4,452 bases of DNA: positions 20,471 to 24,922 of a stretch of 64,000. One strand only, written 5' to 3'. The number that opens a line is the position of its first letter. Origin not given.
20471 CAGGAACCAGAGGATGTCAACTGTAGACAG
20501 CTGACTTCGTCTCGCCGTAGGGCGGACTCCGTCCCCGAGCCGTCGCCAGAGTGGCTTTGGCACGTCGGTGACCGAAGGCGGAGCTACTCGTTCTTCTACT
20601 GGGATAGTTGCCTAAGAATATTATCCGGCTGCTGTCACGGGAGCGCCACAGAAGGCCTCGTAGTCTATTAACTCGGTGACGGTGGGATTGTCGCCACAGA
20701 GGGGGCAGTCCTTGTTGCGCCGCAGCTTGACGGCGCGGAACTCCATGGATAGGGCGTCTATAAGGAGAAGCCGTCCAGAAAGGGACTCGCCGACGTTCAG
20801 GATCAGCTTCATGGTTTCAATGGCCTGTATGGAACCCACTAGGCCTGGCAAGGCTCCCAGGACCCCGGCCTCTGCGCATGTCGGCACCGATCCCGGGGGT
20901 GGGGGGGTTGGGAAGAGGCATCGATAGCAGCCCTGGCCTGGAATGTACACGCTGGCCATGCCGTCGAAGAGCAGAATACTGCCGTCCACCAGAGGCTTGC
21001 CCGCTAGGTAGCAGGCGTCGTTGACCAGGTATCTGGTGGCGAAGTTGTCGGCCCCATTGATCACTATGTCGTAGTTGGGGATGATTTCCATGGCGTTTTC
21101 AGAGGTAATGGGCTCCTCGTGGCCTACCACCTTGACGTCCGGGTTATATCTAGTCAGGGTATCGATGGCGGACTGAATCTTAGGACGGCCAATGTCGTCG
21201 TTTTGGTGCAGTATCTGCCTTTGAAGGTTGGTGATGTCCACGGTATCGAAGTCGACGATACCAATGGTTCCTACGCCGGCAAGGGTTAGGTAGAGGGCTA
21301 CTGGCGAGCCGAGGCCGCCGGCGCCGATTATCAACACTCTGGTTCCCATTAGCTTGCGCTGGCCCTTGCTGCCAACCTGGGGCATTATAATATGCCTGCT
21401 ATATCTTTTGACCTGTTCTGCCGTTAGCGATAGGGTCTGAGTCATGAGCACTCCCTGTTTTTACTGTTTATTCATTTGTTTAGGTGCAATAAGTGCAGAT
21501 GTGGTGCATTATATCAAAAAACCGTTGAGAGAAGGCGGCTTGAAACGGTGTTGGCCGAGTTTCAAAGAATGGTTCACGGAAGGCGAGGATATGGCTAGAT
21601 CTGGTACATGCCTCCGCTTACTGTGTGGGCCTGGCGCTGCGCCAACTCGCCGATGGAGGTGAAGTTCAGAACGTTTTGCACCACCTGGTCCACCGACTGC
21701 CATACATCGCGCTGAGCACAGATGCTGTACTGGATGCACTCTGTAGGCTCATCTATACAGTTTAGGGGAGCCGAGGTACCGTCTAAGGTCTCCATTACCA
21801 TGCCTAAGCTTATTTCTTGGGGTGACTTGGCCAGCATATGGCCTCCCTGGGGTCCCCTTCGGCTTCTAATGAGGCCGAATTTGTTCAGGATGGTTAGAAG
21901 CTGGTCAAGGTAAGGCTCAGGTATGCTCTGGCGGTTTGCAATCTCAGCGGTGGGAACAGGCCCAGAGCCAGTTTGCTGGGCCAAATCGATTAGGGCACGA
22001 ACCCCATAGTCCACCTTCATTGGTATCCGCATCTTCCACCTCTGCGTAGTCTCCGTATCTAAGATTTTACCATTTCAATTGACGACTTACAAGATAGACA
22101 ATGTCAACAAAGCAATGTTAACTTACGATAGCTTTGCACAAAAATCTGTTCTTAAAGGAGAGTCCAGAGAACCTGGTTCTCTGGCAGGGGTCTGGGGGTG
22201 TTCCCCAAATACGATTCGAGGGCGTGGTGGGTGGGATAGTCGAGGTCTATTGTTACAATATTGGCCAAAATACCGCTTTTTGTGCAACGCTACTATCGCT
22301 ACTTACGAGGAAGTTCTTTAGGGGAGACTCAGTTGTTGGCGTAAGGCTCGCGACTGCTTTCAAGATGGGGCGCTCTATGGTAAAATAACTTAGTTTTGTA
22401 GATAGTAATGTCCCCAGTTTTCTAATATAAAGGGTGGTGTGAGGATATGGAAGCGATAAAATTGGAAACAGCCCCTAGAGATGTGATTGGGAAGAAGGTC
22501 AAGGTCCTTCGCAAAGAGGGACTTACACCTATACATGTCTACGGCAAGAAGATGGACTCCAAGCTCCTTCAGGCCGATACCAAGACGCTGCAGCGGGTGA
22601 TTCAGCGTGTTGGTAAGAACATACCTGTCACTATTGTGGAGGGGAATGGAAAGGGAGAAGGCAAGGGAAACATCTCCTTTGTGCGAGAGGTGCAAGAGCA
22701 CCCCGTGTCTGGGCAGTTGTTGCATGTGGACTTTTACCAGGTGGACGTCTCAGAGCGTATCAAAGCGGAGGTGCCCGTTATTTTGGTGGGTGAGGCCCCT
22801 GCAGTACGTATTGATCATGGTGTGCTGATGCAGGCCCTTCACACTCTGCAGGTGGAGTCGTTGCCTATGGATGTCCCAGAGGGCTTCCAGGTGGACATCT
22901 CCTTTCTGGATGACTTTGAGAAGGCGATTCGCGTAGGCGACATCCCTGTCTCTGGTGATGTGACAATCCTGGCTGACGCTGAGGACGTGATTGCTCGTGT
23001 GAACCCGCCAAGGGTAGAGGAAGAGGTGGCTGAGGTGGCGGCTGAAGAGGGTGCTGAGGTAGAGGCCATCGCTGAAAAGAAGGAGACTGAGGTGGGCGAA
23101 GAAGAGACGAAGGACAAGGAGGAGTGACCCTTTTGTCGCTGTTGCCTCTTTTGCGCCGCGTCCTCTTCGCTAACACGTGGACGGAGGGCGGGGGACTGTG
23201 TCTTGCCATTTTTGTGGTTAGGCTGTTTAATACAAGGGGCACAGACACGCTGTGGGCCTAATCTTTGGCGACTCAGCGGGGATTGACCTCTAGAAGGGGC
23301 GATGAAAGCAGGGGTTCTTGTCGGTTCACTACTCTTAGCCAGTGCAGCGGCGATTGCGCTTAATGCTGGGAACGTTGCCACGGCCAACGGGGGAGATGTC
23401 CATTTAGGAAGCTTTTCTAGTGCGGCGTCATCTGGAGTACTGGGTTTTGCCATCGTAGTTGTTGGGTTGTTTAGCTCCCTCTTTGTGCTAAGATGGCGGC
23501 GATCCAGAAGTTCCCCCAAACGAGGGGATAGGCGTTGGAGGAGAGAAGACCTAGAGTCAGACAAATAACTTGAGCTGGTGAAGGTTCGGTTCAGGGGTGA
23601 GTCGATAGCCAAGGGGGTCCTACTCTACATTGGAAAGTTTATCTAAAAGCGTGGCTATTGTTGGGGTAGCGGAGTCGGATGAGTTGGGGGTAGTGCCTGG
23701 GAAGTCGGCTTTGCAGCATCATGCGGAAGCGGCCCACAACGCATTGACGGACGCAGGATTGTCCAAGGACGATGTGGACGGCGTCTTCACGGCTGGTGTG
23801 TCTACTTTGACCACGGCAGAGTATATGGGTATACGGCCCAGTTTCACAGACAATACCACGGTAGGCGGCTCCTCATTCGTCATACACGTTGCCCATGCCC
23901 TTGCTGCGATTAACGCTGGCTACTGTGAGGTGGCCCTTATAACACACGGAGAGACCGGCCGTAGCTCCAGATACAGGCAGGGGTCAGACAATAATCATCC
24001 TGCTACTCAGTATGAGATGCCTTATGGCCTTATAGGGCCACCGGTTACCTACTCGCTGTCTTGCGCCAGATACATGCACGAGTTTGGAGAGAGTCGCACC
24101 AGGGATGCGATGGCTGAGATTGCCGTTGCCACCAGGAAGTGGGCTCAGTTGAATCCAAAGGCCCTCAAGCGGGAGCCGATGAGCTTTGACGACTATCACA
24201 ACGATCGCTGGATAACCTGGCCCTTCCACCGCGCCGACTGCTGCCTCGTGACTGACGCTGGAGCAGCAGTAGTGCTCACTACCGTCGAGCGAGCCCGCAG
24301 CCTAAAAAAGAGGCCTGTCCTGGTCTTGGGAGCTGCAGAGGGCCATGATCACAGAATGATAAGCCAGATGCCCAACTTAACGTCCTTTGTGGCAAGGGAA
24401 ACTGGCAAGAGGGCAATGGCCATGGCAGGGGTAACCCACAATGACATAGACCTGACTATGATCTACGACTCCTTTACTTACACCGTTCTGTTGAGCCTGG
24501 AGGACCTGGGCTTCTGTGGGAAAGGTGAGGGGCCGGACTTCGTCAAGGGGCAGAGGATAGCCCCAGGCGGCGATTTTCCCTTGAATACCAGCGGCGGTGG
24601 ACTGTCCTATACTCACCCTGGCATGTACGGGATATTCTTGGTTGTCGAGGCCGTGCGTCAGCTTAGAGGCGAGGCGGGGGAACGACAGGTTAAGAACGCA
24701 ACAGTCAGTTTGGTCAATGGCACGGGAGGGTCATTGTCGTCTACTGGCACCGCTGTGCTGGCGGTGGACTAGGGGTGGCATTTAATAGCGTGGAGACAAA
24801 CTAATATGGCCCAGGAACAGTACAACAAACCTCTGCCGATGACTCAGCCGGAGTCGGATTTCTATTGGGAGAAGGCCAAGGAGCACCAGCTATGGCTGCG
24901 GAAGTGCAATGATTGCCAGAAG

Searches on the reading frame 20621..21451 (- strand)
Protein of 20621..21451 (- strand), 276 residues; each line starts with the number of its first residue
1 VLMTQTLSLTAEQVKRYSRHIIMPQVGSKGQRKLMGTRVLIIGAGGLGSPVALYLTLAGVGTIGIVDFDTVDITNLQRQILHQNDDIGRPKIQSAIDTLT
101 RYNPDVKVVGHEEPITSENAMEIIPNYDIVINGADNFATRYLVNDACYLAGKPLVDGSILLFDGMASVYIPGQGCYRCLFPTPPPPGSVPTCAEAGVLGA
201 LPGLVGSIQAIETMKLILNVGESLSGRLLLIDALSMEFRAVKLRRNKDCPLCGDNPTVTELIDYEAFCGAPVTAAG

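Call 13: search_protein_families(library=pfam, proteins=[window:20621-21451:-], max_evalue=0.00001)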
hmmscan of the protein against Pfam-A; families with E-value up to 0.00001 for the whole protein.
window:20621-21451:- (276 aa): 1 family
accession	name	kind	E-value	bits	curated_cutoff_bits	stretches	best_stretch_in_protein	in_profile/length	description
PF00899.27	ThiF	-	5.8e-82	274.8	28.1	1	17-250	1-237/238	ThiF family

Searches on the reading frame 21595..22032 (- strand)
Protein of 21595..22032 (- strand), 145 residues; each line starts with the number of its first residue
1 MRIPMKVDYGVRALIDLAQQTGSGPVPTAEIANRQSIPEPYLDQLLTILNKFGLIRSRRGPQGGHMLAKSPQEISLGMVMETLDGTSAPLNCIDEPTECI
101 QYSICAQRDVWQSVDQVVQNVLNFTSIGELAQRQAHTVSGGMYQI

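Call 13: search_protein_families(library=pfam, proteins=[window:21595-22032:-], max_evalue=0.00001)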
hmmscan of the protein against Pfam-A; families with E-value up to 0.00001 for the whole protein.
window:21595-22032:- (145 aa): 1 family
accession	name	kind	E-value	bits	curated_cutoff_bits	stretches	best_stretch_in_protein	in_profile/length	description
PF02082.26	Rrf2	-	1e-34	119.9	30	1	6-132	4-131/132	Iron-dependent Transcriptional regulator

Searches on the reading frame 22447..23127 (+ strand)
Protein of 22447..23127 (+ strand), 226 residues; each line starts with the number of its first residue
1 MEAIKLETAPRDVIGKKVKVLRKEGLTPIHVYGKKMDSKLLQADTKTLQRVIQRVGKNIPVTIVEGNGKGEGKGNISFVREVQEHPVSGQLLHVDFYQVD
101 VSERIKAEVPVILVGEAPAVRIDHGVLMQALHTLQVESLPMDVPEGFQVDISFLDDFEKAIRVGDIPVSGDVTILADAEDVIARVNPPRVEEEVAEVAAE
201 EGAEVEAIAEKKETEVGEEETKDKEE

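Call 13: search_protein_families(library=pfam, proteins=[window:22447-23127:+], max_evalue=0.00001)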
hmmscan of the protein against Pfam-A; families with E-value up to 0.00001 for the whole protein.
window:22447-23127:+ (226 aa): 2 families
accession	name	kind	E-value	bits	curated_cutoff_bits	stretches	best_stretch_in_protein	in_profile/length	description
PF14693.11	Ribosomal_TL5_C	-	6e-20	71.8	27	1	105-189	2-84/84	Ribosomal protein TL5, C-terminal domain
PF01386.24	Ribosomal_L25p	-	1.5e-14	54.6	23.6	1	6-96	1-82/82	Ribosomal L25p family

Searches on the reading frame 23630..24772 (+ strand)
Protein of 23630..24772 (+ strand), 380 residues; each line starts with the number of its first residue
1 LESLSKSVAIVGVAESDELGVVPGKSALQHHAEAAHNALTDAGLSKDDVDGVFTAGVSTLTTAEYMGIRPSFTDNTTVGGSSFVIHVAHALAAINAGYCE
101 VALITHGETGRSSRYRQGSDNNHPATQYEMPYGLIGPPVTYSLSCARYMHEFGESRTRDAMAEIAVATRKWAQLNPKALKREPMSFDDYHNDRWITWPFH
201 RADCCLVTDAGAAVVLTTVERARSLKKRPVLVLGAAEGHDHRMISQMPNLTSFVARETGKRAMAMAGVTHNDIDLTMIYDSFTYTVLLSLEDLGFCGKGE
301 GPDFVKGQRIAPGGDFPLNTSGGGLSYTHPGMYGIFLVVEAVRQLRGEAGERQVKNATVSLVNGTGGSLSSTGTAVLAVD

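Call 13: search_protein_families(library=pfam, proteins=[window:23630-24772:+], max_evalue=0.00001)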
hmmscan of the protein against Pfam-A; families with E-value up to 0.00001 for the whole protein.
window:23630-24772:+ (380 aa): 2 families
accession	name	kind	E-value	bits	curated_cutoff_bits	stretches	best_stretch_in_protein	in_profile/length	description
PF22691.2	Thiolase_C_1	-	5.9e-64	214.6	28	1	236-378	1-143/144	Thiolase C-terminal domain-like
PF02803.24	Thiolase_C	-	1.1e-06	28.7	27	0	257-368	26-116/123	Thiolase, C-terminal domain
